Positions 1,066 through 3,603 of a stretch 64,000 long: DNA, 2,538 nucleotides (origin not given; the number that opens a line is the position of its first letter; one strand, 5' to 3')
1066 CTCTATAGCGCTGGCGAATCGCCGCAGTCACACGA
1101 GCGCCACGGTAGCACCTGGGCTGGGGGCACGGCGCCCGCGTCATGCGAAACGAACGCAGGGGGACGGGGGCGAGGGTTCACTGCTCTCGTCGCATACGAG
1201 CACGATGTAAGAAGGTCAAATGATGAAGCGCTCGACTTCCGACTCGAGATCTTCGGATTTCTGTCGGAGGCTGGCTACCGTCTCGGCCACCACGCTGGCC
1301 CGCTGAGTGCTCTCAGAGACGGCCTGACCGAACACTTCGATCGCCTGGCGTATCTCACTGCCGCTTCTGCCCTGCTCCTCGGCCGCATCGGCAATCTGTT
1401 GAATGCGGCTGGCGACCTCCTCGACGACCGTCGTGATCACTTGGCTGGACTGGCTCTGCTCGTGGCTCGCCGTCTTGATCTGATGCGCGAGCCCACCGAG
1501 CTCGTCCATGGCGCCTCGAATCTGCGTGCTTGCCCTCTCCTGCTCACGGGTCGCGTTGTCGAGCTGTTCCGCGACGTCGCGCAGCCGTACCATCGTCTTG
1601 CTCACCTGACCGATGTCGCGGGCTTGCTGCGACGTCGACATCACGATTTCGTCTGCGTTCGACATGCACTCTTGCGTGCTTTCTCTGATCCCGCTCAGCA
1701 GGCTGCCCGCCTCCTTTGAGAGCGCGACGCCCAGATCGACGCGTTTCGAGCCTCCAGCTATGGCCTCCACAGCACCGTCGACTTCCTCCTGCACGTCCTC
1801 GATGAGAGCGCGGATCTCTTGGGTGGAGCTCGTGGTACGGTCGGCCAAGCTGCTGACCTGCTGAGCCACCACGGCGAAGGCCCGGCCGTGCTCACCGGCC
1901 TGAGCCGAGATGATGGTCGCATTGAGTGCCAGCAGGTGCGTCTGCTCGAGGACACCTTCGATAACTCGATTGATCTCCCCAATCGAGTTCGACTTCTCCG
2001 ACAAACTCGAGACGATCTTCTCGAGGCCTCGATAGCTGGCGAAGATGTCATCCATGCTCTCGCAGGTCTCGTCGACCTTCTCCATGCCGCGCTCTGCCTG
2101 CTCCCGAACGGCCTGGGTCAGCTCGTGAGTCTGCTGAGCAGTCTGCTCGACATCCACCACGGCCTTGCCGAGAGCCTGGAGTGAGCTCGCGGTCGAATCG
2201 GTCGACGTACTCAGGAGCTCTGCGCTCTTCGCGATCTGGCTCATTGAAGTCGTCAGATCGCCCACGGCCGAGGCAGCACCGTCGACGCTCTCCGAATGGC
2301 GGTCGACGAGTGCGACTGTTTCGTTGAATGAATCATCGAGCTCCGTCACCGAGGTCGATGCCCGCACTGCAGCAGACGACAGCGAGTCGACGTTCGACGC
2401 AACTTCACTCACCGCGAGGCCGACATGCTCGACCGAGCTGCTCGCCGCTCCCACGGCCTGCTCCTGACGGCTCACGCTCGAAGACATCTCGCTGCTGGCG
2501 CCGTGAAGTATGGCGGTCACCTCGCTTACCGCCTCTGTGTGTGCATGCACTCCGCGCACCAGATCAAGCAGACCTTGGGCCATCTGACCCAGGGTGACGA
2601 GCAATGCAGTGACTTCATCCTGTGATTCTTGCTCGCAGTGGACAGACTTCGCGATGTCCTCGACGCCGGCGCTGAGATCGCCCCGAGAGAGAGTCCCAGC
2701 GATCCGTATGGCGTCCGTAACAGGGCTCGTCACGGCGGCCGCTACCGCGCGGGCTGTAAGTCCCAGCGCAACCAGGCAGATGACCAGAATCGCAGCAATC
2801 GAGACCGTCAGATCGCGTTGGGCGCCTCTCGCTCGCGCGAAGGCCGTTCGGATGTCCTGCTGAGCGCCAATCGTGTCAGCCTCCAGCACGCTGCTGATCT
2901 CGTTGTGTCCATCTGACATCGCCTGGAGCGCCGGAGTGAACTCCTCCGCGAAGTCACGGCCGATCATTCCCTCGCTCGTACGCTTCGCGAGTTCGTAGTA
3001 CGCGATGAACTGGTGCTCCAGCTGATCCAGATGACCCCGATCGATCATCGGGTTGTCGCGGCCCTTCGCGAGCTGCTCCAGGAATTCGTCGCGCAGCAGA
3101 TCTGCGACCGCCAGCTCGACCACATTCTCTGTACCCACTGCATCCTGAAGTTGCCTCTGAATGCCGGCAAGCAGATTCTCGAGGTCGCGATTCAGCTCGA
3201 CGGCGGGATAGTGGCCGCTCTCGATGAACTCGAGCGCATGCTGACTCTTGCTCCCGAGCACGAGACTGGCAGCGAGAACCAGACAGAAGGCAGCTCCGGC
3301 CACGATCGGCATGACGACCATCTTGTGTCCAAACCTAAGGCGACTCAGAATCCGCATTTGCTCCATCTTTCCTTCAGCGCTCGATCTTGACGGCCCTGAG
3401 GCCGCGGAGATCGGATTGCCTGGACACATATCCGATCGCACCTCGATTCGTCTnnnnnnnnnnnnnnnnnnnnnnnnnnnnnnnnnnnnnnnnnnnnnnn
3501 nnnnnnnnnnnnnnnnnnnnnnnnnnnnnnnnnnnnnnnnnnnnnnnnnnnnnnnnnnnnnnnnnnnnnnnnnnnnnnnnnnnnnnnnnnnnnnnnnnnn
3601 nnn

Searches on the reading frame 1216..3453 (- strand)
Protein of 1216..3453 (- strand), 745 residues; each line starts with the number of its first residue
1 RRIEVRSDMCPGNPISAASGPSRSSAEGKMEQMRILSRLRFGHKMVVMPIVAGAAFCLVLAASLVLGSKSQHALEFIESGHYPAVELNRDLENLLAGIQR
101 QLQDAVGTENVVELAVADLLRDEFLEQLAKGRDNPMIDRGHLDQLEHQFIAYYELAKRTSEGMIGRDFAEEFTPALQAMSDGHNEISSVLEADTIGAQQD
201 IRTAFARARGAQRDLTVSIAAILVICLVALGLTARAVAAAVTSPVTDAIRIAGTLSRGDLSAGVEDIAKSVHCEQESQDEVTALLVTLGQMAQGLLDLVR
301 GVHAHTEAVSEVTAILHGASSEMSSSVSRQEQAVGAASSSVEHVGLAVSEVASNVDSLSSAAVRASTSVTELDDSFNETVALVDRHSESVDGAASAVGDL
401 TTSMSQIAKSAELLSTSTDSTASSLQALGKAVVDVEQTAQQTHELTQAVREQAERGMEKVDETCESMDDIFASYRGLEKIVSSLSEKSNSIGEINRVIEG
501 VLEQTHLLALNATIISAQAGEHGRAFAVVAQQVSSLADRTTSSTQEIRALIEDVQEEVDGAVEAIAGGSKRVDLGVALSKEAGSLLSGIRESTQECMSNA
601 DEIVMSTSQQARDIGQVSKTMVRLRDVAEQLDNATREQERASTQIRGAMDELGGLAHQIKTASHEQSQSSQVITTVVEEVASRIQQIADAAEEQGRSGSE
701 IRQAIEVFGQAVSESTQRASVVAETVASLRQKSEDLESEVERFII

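Call 13: search_protein_families(library=pfam, proteins=[window:1216-3453:-], max_evalue=0.001)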
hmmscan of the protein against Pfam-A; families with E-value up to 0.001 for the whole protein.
window:1216-3453:- (745 aa): 5 families
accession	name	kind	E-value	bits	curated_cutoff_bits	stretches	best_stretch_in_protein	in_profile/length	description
PF00015.26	MCPsignal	-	2.8e-35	122.2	34.6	1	445-627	3-171/172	Methyl-accepting chemotaxis protein (MCP) signalling domain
PF06103.16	DUF948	-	4.6e-06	27.2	37.2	1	345-407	25-87/89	Bacterial protein of unknown function (DUF948)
PF10046.14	BLOC1_2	-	0.00022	21.9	33.4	0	407-489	4-89/96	Biogenesis of lysosome-related organelles complex-1 subunit 2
PF08702.15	Fib_alpha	-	0.00042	21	29.9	0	649-741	34-126/143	Fibrinogen alpha/beta chain family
PF10157.14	BORCS6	-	0.00052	20.6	35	0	405-499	10-98/101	BLOC-1-related complex sub-unit 6 C-terminal helix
